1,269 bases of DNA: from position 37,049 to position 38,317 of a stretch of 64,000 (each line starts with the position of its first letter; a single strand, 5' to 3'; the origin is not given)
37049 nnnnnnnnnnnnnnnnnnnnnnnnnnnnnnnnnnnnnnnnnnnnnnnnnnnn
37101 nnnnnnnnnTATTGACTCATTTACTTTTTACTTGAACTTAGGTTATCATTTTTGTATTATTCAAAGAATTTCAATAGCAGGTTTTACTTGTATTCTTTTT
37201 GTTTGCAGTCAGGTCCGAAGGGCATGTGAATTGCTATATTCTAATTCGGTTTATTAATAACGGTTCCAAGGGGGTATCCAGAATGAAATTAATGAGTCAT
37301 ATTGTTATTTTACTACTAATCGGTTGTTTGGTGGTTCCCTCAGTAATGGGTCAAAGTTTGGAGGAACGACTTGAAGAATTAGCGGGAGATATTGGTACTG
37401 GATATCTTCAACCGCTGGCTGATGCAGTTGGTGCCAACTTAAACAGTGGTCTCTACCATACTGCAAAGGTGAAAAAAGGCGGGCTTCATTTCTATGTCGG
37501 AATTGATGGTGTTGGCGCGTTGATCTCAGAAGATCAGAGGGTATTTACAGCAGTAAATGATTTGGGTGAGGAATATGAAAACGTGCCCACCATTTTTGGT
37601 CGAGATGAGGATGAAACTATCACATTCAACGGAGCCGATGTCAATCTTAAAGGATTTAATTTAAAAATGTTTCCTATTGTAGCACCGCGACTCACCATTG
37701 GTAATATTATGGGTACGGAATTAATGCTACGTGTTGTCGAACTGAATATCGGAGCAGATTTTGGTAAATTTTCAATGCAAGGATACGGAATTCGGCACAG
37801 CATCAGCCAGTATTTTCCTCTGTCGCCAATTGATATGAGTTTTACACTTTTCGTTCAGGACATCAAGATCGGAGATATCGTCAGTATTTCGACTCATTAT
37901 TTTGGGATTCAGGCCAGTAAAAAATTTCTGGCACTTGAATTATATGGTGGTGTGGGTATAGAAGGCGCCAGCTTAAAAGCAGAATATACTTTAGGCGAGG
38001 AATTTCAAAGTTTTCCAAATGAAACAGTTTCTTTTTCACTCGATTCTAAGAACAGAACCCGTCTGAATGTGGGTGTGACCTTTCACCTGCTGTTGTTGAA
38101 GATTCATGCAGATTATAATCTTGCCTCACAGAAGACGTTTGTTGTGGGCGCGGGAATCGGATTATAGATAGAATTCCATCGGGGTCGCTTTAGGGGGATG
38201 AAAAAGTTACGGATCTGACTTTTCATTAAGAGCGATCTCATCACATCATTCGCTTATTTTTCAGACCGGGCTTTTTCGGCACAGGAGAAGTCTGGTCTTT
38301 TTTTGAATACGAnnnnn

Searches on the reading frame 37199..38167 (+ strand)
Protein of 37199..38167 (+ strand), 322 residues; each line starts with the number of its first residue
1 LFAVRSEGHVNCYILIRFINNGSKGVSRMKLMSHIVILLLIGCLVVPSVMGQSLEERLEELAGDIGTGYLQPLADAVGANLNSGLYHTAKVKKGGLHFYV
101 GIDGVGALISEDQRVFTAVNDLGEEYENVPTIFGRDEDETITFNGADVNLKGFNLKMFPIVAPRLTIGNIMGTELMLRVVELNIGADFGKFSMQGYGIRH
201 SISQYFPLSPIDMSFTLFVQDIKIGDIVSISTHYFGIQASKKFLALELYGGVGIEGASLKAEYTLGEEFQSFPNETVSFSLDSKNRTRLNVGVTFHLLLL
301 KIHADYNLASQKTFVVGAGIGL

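Call 42: search_protein_families(library=pfam, proteins=[window:37199-38167:+], max_evalue=0.00001)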
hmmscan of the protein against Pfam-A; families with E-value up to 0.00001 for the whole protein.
window:37199-38167:+ (322 aa): 1 family
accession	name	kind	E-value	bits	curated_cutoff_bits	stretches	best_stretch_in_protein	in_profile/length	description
PF20230.4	DUF6588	-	1.8e-44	152.6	27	1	32-321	4-318/319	Family of unknown function (DUF6588)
